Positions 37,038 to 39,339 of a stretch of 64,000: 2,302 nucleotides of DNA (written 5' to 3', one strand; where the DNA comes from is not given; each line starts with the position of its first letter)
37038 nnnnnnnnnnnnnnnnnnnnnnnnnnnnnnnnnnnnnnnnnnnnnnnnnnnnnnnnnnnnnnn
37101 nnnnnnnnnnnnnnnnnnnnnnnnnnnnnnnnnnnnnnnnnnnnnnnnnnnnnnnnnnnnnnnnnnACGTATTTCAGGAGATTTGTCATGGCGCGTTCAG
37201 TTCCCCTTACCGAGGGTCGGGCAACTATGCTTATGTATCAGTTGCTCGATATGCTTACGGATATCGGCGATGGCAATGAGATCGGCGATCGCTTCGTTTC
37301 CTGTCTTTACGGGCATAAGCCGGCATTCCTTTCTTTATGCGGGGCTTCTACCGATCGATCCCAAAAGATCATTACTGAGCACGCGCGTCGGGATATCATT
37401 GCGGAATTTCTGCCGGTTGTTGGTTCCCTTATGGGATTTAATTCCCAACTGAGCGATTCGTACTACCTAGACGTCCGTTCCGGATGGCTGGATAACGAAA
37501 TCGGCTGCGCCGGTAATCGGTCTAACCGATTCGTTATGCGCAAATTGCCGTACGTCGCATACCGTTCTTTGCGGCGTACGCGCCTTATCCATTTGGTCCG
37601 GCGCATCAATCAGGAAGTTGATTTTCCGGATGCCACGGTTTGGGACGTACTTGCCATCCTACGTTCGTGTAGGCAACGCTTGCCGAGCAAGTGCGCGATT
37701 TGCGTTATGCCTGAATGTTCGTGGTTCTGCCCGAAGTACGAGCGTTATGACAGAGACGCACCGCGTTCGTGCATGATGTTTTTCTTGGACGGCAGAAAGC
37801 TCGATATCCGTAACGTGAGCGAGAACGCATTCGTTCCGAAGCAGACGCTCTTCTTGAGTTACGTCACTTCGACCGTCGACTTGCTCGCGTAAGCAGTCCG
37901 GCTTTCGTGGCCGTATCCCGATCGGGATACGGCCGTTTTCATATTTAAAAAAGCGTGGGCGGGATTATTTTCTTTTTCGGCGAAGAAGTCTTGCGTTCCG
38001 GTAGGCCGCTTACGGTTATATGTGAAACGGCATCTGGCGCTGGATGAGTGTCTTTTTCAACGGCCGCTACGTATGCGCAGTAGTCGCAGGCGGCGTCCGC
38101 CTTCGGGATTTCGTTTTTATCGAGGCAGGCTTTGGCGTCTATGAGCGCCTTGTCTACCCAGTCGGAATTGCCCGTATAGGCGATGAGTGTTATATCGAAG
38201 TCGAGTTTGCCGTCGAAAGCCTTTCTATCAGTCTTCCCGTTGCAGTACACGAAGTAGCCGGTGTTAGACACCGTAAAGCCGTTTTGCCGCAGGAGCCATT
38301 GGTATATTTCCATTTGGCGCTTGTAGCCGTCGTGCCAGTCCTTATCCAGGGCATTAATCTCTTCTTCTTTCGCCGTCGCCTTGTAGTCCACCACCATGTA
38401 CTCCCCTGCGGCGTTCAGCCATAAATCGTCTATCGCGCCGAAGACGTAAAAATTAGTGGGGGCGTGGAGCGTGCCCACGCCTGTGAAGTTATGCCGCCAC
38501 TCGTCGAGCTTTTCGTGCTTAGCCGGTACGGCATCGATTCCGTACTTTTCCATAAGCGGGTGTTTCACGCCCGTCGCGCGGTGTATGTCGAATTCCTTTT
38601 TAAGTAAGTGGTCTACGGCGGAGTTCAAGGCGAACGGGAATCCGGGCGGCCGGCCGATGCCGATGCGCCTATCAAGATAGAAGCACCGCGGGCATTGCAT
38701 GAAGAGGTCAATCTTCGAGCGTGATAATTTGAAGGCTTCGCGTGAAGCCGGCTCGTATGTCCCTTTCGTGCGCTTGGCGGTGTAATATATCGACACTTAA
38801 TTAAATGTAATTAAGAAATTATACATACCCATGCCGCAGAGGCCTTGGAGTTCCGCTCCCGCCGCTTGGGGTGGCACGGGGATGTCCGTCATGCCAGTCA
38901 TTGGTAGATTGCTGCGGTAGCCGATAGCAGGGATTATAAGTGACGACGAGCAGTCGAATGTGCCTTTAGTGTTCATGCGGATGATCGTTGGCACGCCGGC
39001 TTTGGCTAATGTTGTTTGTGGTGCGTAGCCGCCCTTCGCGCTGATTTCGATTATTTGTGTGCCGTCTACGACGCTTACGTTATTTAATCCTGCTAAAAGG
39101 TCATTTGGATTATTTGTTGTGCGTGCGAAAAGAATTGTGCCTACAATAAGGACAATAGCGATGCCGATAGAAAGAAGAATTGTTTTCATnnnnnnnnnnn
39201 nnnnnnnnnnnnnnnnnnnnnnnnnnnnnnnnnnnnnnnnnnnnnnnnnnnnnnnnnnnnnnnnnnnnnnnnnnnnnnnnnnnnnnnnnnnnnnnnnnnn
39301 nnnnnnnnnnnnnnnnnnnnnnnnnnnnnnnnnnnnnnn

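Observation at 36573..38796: Divergent pair of unknown genes (SLATT-like 2-TM membrane protein and a Cys-rich protein) with tandem TCGAAA repeats between them, next to a stand-alone Cas4-like nuclease; a possible defence or conflict module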

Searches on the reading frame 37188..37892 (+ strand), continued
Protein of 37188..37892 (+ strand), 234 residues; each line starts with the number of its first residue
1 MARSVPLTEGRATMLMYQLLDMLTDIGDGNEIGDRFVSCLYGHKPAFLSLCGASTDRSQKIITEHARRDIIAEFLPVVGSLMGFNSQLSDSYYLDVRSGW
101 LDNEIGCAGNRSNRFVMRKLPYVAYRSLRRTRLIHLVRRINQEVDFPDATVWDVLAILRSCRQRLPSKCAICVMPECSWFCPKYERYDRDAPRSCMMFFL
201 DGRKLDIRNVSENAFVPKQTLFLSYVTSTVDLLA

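Call 33: find_encoding_contigs(protein=P0011, flank=6000, max_places=3)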
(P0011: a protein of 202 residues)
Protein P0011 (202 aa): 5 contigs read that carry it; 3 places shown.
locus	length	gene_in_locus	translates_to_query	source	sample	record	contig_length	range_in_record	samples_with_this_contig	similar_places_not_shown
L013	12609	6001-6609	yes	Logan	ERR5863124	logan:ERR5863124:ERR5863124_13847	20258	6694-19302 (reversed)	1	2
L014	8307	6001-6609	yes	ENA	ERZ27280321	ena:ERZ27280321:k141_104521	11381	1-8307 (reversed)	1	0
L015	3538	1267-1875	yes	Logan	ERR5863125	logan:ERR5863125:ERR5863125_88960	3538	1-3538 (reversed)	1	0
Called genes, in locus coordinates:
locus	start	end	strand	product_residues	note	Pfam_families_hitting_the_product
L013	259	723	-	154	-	-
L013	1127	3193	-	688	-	PF01138:RNase_PH, PF03726:PNPase (weak), PF01138:RNase_PH, PF00013:KH_1 (weak), PF00575:S1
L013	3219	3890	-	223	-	PF01936:NYN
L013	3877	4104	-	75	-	PF00312:Ribosomal_S15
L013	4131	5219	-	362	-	PF00575:S1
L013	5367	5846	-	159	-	PF18967:PycTM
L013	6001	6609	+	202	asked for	-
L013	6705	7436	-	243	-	-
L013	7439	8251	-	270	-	PF00215:OMPdecase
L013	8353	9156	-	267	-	PF12705:PDDEXK_1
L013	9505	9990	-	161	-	-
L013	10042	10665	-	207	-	-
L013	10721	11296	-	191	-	PF04542:Sigma70_r2, PF08281:Sigma70_r4_2, PF04545:Sigma70_r4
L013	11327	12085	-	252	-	PF06966:DUF1295, PF02544:Steroid_dh (weak), PF04191:PEMT (weak)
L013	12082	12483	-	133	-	PF09945:DUF2177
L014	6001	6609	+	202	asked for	-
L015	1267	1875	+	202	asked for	-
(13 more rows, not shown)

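Call 34: find_encoding_contigs(protein=P0012, flank=6000, max_places=3)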
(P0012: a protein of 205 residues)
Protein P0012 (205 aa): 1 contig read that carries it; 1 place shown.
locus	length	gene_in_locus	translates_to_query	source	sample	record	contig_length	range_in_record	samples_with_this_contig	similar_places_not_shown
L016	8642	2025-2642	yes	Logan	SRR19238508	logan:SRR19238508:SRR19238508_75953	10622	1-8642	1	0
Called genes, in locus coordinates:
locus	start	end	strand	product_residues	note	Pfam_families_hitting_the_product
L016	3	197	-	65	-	?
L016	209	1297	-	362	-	PF00575:S1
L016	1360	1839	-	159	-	PF18967:PycTM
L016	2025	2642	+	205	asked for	-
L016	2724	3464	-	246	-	-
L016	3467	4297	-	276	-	PF00215:OMPdecase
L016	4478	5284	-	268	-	PF12705:PDDEXK_1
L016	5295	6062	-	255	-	PF02673:BacA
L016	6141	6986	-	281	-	-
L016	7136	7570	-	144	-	-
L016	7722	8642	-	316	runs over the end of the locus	PF04542:Sigma70_r2, PF04539:Sigma70_r3 (faint), PF04545:Sigma70_r4 (faint)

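Call 46: search_solved_structures(query=A4, max_evalue=10)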
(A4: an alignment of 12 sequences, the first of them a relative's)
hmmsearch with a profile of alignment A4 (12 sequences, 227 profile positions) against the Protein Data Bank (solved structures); distinct sequences matched with E-value up to 10: 2.
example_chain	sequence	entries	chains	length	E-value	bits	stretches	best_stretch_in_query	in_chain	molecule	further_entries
2w9y_A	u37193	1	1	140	0.65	12.6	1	11-55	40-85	FATTY ACID/RETINOL BINDING PROTEIN PROTEIN 7, ISOFORM A, CONFIRMED BY TRANSCRIPT EVIDENCE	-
7ykf_A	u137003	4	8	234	2.1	11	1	118-164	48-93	Membrane-associated guanylate kinase, WW and PDZ domain-containing protein 2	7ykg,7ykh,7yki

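Call 47: search_protein_families(library=pfam, alignment_id=A4, max_evalue=1)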
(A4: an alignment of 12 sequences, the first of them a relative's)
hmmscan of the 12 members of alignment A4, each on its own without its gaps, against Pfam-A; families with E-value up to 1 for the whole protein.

A. member 1, P0001 (234 aa): 0 families

B. families by the number of members that match (of 12 scanned): 1 family
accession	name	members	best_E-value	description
PF08484.17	Methyltransf_14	1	0.18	C-methyltransferase C-terminal domain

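Call 51: predict_structure(alignment_id=A4)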
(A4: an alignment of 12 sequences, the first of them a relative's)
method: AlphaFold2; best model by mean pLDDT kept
length: 234 residues; sequences in the alignment: 12
mean_pLDDT: 72.1   pTM: 0.74
mean pLDDT of the five models: 72.1, 55.4, 51.2, 50.3, 44.8
residues with pLDDT >= 90: 36; 70-90: 99; 50-70: 73; < 50: 26
segments of 3 or more residues with pLDDT < 50: 1-7, 26-29, 31-33, 108-111, 181-187
pLDDT, mean of each block of 10 residues (from residue 1): 41 61 52 52 61 76 78 77 71 72 56 69 92 90 82 84 87 73 45 81 88 91 86 52
secondary structure, 60 per line:
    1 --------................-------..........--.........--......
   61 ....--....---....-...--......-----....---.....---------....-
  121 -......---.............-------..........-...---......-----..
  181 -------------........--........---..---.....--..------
elements in order: H9-24 H32-41 H44-52 H55-64 E74-77 H84-89 E95-98 E116-119 E122-127 H133-143 H151-160 E168-173 E194-201 E204-211 E220-224

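Call 63: fold_search(model_id=the predicted structure, library=pdb)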
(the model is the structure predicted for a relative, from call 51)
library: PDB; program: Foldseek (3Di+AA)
matches with E <= 10: 99; with E <= 0.001: 0
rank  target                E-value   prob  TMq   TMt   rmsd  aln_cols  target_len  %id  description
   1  8phb_A                3.5e-01  0.07  0.12  0.08  12.8        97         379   18  Crystal structure of apo Cami1 (released 2023-12-13)
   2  8phj_Y                4.8e-01  0.06  0.12  0.09  13.4        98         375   17  cA4-bound Cami1 in complex with 70S ribosome (released 2023-12-13)
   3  1ukm_B                5.9e-01  0.25  0.27  0.44   6.8       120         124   10  Crystal structure of EMS16, an Antagonist of collagen receptor integrin alpha2beta1 (GPIa/IIa) (released 2003-11-04)
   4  8oks_A                6.3e-01  0.30  0.28  0.52   9.6       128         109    6  Crystal structure of Bdellovibrio bacteriovorus Bd2740 C-terminal domain (released 2023-10-25)
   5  3gpr_B                6.3e-01  0.10  0.21  0.32  11.1       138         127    9  Crystal structure of rhodocetin (released 2009-12-15)
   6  1vqu_B                6.7e-01  0.03  0.18  0.14  18.1       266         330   12  Crystal structure of Anthranilate phosphoribosyltransferase 2 (17130499) from Nostoc sp. at 1.85 A resolution (released 2005-01-18)
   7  7qaj_B                9.2e-01  0.18  0.26  0.42   6.8       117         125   11  ZK002 with Anti-angiogenic and Anti-inflamamtory Properties (released 2023-06-14)
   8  8phj_X                1.3e+00  0.02  0.13  0.09  15.6       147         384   19  cA4-bound Cami1 in complex with 70S ribosome (released 2023-12-13)
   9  1v7p_B                1.3e+00  0.15  0.25  0.41   6.9       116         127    9  Structure of EMS16-alpha2-I domain complex (released 2004-09-07)
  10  1v8f_A                1.3e+00  0.06  0.14  0.13   8.3        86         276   13  Crystal Structure of Pantoate-beta-Alanine (Pantothenate Synthetase) from Thermus Thermophilus HB8 (released 2004-01-20)
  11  7qaj_H                1.4e+00  0.11  0.24  0.38   7.4       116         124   12  ZK002 with Anti-angiogenic and Anti-inflamamtory Properties (released 2023-06-14)
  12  3bx4_B                1.5e+00  0.06  0.21  0.33  10.1       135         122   10  Crystal structure of the snake venom toxin aggretin (released 2008-08-26)
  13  7pur_A                1.8e+00  0.01  0.09  0.08  16.3       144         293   11  mouse Interleukin-12 subunit beta - p80 homodimer in space group P21 crystal form 2 (released 2021-11-10)
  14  2gtd_A                2.0e+00  0.07  0.14  0.13  10.5        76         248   10  Crystal Structure of a Type III Pantothenate Kinase: Insight into the Catalysis of an Essential Coenzyme A Biosyntheti (released 2006-08-01)
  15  4xb1_A                2.0e+00  0.02  0.17  0.13  14.7       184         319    7  Hyperthermophilic archaeal homoserine dehydrogenase in complex with NADPH (released 2015-07-15)
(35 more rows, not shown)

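Call 77: fold_search(model_id=the predicted structure, library=viral)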
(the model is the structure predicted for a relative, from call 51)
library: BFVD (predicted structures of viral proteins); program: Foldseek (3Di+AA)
matches with E <= 10: 171; with E <= 0.001: 0
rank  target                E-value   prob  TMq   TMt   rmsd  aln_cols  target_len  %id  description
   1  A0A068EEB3            2.3e-01  0.25  0.26  0.29   7.8       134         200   10  C-type lectin family protein [Pigeonpox virus]
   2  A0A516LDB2            2.4e-01  0.13  0.15  0.25  10.7        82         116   10  (no name in the UniProt tables at hand)
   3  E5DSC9                7.1e-01  0.04  0.11  0.18  10.1        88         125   10  Uncharacterized protein [Aeromonas phage 65]
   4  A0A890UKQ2            8.0e-01  0.20  0.26  0.40   9.0       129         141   11  (no name in the UniProt tables at hand)
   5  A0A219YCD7            1.1e+00  0.04  0.10  0.09   5.7        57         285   10  Uncharacterized protein [Aeromonas phage 65.2]
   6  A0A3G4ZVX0            1.1e+00  0.01  0.13  0.04  21.9       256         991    8  Soluble P-type ATPase [Edafosvirus sp.]
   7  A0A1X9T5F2            1.2e+00  0.16  0.25  0.09   5.8       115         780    8  C-type lectin protein [Ranid herpesvirus 3]
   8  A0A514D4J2            1.2e+00  0.11  0.11  0.33   8.8        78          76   12  (no name in the UniProt tables at hand)
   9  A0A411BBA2            1.2e+00  0.04  0.10  0.13   5.6        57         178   10  (no name in the UniProt tables at hand)
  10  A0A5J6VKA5            1.5e+00  0.02  0.10  0.05  12.5       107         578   13  Myo-inositol oxygenase [Megaviridae environmental sample]
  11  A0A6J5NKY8            1.6e+00  0.01  0.10  0.04  28.4       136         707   12  PA14 domain containing protein [uncultured Caudovirales phage]
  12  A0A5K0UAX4            1.7e+00  0.02  0.07  0.06  12.8        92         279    8  Uncharacterized protein [Yasminevirus sp. GU-2018]
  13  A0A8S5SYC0            1.8e+00  0.03  0.14  0.09   8.6        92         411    8  DnaB-like replicative helicase [Siphoviridae sp. ctJj91]
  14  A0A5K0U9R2            2.0e+00  0.02  0.19  0.07  24.1       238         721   10  Putative AAA+ family ATPase [Yasminevirus sp. GU-2018]
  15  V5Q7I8                2.1e+00  0.02  0.12  0.17  17.7       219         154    8  Uncharacterized protein [Xylella phage Paz]
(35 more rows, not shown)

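Call 78: search_protein_families(library=phrogs, proteins=[window:37188-37892:+, L011:6001-6672:+, L010:6001-6708:+], max_evalue=0.1)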
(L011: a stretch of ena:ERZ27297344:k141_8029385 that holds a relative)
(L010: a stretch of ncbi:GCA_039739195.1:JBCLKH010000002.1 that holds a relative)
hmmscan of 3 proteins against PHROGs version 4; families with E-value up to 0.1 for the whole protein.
window:37188-37892:+ (234 aa): 0 families

L011:6001-6672:+ (223 aa): 0 families

L010:6001-6708:+ (235 aa): 0 families

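Call 79: search_protein_families(library=padloc, proteins=[L001:6425-7390:-, L001:5513-6388:-, L010:6859-7623:-, L010:7620-8543:-, L012:4978-5721:-, L011:6001-6672:+, L010:6001-6708:+], max_evalue=0.01)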
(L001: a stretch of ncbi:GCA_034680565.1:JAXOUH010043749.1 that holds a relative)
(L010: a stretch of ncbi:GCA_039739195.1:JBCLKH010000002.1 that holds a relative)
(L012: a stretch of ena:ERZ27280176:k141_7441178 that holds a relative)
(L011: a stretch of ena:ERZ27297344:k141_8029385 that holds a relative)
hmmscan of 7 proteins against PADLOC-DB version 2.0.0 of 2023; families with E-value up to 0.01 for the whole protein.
L001:6425-7390:- (321 aa): 0 families

L001:5513-6388:- (291 aa): 0 families

L010:6859-7623:- (254 aa): 1 family
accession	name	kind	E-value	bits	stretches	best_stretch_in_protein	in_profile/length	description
PDLC04733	PDC-M62A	-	0.0066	13.4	1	101-146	6-50/607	-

L010:7620-8543:- (307 aa): 0 families

L012:4978-5721:- (247 aa): 0 families

L011:6001-6672:+ (223 aa): 0 families

L010:6001-6708:+ (235 aa): 0 families

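Call 88: find_related_loci(query=A1, collection=viral_contigs, flank=5000)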
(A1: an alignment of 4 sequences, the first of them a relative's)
Query A1 (234 aa) in viral_contigs; peptide patterns used: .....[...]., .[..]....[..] (x = any residue, [..] = any of these).
57 stretches matched a pattern, but none encodes a relative of the query by tblastn (E <= 1e-3).

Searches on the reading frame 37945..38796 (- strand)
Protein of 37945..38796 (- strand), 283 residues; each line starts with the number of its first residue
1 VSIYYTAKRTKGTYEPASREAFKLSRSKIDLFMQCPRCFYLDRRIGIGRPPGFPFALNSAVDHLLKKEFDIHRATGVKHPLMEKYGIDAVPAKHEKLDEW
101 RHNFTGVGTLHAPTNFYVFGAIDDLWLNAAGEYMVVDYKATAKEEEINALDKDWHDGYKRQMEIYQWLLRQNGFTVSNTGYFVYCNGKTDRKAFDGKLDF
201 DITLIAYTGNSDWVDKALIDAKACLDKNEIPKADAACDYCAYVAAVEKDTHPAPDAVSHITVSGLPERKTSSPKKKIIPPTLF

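Call 3: search_protein_families(library=pfam, proteins=[window:37945-38796:-], max_evalue=1)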
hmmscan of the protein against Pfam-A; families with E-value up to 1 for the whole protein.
window:37945-38796:- (283 aa): 2 families
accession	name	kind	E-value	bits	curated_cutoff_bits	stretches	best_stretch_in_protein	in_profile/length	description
PF12705.13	PDDEXK_1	-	4.5e-12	46.9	22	2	75-243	86-243/247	PD-(D/E)XK nuclease superfamily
PF01930.23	Cas_Cas4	-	0.027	15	22.7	1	155-243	78-155/160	Domain of unknown function DUF83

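Call 4: search_protein_families(library=padloc, proteins=[window:37945-38796:-], max_evalue=1)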
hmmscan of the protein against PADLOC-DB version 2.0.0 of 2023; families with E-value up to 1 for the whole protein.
window:37945-38796:- (283 aa): 7 families
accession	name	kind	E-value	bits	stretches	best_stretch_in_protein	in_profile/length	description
PDLC01250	Cas4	-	8.5e-07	27.4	1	117-242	61-163/168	"CAS-I,CAS-II,CAS-III,CAS-IV,CAS-V,CAS-VI; acquisition_associated"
PDLC01447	Cas4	-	1.5e-06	26.8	1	23-243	4-154/161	"CAS-I,CAS-II,CAS-III,CAS-IV,CAS-V,CAS-VI; acquisition_associated"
PDLC00943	Cas4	-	2.4e-05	22.3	1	123-189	72-129/180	CRISPR-associated protein Cas4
PDLC02087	Cas4b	-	0.00027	19.1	1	117-240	73-182/189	-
PDLC00944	Cas4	-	0.00088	17.5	1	124-242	71-172/177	Cas4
PDLC01611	Cas4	-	0.0028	16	1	129-243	60-153/158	"CAS-I,CAS-II,CAS-III,CAS-IV,CAS-V,CAS-VI; acquisition_associated"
PDLC02085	Cas4a2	-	0.031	12.6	1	131-183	69-110/166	-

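Call 5: search_protein_families(library=ncbifam, proteins=[window:37945-38796:-], max_evalue=1)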
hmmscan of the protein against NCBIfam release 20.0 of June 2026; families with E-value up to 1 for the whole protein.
window:37945-38796:- (283 aa): 3 families
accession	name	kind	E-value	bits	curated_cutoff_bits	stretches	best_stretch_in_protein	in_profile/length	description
TIGR00372.1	cas4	equivalog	9.2e-05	22.3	65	1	123-189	72-129/180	CRISPR-associated protein Cas4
TIGR02784.1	addA_alphas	equivalog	0.0055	15.1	860.75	1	112-171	1061-1116/1138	double-strand break repair helicase AddA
NF010485.0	PRK13909.1-2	equivalog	0.097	10.8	650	1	124-185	849-899/909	RecB-like helicase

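Call 78: search_protein_families(library=phrogs, proteins=[window:37945-38796:-], max_evalue=0.1)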
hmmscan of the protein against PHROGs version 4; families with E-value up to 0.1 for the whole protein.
window:37945-38796:- (283 aa): 7 families
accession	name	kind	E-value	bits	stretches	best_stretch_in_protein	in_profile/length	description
phrog_31195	-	unknown function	6e-17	62.9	1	21-243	3-221/232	-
phrog_1706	-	DNA, RNA and nucleotide metabolism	5.6e-08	33.6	1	120-249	124-245/293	CRISPR/Cas system associated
phrog_1674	-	DNA, RNA and nucleotide metabolism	0.001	19.3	1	132-249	144-265/276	exonuclease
phrog_1218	-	DNA, RNA and nucleotide metabolism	0.0013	19.1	1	116-188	138-210/364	exonuclease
phrog_298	-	DNA, RNA and nucleotide metabolism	0.0063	16.9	1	124-176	171-219/293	exonuclease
phrog_1227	-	DNA, RNA and nucleotide metabolism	0.0084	16.4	1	131-242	141-253/268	exonuclease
phrog_69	-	DNA, RNA and nucleotide metabolism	0.026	14.5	0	13-48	79-114/501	exonuclease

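Call 84: search_solved_structures(query=window:37945-38796:-, max_evalue=0.1)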
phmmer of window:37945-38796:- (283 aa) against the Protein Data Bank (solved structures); distinct sequences matched with E-value up to 0.1: 1.
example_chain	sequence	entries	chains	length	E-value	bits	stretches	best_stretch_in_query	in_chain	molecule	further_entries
4xwl_A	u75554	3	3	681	0.064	15.8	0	148-174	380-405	Exoglucanase S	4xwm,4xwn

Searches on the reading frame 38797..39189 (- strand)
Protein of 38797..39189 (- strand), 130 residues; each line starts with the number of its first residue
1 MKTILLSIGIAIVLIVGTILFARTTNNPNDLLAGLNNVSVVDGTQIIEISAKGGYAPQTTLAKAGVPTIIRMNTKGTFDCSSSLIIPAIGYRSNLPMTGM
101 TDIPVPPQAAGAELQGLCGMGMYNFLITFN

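Call 3: search_protein_families(library=pfam, proteins=[window:38797-39189:-], max_evalue=1)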
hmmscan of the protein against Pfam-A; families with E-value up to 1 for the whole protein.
window:38797-39189:- (130 aa): 1 family
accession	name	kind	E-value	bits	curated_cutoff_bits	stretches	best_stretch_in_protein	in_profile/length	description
PF13473.12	Cupredoxin_1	-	0.00034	21.1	27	1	41-123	17-97/104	Cupredoxin-like domain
